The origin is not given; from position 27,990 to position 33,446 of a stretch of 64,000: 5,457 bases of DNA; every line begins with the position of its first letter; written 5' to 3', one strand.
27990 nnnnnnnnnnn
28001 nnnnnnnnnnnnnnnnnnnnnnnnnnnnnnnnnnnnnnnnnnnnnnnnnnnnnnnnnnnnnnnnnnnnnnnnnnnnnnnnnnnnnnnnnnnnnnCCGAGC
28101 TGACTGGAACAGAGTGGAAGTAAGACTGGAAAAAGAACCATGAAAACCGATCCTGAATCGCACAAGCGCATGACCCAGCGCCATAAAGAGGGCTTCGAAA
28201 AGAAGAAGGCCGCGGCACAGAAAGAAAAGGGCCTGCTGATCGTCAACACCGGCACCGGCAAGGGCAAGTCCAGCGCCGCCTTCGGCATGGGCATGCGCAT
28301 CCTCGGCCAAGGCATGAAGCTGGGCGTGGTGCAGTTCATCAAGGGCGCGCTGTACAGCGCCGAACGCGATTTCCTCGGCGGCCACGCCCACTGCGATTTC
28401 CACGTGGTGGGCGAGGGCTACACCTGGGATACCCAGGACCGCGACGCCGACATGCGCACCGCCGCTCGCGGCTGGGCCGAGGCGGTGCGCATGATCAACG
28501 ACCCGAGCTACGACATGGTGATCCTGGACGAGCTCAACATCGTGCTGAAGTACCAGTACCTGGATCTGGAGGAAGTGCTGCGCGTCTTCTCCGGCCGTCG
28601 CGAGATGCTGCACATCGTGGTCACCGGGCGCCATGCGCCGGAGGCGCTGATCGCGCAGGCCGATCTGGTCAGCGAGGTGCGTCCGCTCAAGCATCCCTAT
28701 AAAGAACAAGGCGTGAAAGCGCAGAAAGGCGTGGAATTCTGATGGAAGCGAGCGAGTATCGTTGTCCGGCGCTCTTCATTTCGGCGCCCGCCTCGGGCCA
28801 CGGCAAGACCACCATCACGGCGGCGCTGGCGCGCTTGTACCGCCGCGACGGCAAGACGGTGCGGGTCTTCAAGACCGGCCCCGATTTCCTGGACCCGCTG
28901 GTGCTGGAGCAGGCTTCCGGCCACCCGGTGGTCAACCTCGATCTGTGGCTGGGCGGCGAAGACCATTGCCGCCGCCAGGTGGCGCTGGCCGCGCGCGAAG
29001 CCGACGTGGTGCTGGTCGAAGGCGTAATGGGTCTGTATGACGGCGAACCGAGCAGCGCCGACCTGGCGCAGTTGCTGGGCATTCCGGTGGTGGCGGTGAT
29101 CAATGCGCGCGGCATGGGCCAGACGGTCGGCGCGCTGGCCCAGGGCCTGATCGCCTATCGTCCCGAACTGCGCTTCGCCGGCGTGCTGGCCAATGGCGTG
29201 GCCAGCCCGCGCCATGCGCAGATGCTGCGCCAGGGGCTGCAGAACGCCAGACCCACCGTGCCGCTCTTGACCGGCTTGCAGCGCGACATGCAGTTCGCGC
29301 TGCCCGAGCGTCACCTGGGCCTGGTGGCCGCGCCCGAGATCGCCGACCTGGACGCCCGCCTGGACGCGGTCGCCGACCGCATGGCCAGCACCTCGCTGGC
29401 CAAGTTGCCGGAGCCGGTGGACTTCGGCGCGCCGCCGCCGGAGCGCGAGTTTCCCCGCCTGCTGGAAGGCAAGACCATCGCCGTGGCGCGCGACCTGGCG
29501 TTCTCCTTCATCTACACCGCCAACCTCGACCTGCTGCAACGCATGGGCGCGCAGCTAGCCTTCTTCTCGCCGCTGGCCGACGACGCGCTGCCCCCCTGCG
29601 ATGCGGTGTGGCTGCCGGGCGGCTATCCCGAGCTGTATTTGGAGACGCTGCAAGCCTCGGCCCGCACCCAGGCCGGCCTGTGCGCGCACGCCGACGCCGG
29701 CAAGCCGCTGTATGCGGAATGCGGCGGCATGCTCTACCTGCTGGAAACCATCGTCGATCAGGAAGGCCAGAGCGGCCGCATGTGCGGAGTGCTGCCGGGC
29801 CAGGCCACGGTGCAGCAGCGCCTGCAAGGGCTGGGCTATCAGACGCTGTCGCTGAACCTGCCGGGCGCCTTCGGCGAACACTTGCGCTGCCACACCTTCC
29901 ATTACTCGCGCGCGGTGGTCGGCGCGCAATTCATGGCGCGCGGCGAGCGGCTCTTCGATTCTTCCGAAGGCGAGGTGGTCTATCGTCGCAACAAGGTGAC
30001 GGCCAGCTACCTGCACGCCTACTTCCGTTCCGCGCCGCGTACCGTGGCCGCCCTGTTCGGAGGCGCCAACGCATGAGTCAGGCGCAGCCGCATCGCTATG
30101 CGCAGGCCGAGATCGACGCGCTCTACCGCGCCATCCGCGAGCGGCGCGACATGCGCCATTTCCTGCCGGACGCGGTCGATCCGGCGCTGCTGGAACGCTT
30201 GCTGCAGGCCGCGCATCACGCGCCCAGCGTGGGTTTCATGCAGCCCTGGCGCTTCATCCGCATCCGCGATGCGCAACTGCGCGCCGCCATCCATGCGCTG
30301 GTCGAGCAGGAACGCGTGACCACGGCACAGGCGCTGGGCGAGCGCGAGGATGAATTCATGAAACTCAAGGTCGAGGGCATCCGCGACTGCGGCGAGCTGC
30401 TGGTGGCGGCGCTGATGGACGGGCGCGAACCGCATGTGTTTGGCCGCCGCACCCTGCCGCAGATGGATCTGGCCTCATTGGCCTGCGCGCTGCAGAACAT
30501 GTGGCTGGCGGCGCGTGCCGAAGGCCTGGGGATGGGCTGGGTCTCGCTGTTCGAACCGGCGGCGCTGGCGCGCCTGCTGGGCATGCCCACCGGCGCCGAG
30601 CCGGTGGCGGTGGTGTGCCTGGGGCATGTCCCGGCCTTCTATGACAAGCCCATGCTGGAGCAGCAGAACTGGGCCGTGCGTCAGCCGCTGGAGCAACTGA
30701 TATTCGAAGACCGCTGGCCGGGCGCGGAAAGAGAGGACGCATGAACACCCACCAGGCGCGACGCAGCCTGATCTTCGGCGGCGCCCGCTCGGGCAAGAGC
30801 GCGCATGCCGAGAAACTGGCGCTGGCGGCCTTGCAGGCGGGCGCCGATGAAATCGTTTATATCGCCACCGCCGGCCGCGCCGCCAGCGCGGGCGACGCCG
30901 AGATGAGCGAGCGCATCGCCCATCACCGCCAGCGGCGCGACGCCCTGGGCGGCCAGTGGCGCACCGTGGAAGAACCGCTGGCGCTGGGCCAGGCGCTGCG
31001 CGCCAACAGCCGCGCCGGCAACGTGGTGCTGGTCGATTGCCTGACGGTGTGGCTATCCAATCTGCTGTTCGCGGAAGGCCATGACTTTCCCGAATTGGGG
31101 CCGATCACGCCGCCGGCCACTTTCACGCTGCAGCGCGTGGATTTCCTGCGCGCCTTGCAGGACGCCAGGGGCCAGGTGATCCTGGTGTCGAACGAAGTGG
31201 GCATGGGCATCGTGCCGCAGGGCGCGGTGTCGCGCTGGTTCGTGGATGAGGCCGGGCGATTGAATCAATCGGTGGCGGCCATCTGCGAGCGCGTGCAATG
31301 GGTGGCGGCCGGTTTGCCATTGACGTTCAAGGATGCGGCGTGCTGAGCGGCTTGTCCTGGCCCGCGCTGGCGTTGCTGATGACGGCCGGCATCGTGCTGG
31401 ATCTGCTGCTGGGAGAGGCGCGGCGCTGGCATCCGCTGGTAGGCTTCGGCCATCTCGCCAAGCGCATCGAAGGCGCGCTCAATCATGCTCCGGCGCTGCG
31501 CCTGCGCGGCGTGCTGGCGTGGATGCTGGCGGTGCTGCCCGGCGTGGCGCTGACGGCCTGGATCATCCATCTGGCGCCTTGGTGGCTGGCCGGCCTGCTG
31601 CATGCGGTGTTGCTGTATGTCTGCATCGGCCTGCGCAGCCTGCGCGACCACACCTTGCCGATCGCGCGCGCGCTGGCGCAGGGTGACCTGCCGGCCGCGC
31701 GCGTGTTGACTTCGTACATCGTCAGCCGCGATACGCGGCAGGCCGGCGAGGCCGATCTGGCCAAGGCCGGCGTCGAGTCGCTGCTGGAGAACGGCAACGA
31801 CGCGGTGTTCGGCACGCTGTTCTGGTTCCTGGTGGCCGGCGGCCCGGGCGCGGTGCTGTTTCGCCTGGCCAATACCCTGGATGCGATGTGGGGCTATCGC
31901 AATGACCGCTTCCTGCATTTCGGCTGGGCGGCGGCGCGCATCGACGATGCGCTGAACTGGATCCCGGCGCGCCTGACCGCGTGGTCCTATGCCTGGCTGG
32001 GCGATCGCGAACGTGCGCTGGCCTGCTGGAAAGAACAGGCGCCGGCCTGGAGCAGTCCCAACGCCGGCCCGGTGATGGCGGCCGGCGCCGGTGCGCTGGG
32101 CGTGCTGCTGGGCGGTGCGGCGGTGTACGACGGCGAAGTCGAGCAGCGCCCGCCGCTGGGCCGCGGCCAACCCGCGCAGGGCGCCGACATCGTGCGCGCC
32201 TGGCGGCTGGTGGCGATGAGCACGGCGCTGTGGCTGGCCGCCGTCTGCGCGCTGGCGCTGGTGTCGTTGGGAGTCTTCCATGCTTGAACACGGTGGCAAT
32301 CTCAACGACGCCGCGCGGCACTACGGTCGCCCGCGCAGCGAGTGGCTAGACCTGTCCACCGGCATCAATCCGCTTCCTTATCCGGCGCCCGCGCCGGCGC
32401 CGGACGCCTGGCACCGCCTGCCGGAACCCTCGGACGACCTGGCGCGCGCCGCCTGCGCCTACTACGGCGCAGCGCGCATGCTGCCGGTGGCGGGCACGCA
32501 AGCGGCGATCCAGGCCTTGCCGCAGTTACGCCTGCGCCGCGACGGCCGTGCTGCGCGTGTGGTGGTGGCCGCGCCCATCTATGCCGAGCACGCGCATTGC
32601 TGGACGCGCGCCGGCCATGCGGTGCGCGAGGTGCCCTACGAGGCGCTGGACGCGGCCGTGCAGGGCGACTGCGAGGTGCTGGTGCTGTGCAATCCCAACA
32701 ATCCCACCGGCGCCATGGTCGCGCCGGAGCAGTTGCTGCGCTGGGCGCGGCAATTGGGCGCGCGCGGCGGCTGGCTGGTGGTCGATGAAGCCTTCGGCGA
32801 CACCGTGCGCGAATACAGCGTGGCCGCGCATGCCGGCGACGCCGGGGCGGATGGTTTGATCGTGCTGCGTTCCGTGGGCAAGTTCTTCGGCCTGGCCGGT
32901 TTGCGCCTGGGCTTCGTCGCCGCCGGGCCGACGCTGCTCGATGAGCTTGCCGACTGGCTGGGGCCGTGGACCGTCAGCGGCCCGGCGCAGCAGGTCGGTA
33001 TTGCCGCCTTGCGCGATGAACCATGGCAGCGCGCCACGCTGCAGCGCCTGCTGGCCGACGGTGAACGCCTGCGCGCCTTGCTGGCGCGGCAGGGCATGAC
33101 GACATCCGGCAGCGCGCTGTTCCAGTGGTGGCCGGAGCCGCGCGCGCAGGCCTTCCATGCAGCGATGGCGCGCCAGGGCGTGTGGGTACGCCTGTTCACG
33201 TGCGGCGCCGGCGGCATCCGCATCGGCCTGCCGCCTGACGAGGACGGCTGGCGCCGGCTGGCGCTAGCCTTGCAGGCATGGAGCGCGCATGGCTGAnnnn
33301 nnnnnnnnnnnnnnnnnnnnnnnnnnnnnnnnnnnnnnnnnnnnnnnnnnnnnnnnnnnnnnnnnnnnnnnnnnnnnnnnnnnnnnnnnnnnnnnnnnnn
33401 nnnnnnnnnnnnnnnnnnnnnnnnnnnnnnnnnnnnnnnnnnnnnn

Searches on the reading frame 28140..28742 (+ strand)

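Call 79: search_protein_families(library=pfam, proteins=[window:28140-28742:+], max_evalue=0.000001)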
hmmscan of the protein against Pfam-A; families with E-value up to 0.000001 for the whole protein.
window:28140-28742:+ (200 aa): 1 family
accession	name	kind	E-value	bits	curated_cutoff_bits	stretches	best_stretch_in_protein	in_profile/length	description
PF02572.21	CobA_CobO_BtuR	-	1.7e-59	201.3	25.7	1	29-200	1-172/172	ATP:corrinoid adenosyltransferase BtuR/CobO/CobP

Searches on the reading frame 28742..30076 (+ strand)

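Call 22: search_protein_families(library=pfam, proteins=[window:28742-30076:+], max_evalue=1e-8)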
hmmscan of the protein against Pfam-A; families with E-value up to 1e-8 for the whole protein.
window:28742-30076:+ (444 aa): 3 families
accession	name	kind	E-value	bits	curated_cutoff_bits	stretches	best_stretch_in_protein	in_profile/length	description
PF07685.20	GATase_3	-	7.4e-32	111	27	1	245-430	1-193/196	CobB/CobQ-like glutamine amidotransferase domain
PF01656.29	CbiA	-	2.2e-13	50.7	25.4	1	12-192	2-123/125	CobQ/CobB/MinD/ParA nucleotide binding domain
PF13500.12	AAA_26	-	3.9e-09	37.1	27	0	84-164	96-178/198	AAA domain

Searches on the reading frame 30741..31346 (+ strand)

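Call 79: search_protein_families(library=pfam, proteins=[window:30741-31346:+], max_evalue=0.000001)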
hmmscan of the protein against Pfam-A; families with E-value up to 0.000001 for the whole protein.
window:30741-31346:+ (201 aa): 1 family
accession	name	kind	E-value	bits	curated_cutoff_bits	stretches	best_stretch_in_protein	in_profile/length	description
PF02283.22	CobU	-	9.7e-54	181.9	27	1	10-195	2-167/168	Cobinamide kinase / cobinamide phosphate guanyltransferase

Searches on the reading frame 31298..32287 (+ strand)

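Call 20: search_protein_families(library=pfam, proteins=[window:31298-32287:+], max_evalue=1e-8)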
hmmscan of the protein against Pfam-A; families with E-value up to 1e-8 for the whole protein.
window:31298-32287:+ (329 aa): 1 family
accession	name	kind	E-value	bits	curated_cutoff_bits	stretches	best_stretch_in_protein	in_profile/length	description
PF03186.18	CobD_Cbib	-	5.4e-91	305.2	34.4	1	29-305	2-282/282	CobD/Cbib protein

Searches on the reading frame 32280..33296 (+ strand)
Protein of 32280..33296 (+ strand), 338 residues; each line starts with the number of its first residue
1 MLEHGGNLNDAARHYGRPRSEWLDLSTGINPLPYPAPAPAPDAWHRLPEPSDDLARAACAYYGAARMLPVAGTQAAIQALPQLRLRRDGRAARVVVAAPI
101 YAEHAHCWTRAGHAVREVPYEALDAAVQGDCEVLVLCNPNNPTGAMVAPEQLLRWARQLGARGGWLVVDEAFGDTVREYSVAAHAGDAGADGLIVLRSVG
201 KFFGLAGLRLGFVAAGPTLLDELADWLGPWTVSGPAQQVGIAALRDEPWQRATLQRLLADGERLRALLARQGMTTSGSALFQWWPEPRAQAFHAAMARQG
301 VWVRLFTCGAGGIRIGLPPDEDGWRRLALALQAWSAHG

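Call 20: search_protein_families(library=pfam, proteins=[window:32280-33296:+], max_evalue=1e-8)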
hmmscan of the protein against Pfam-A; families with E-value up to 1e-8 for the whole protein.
window:32280-33296:+ (338 aa): 1 family
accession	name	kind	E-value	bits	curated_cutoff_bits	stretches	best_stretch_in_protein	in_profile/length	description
PF00155.27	Aminotran_1_2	-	5.8e-39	134.7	19.7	1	52-317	45-346/361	Aminotransferase class I and II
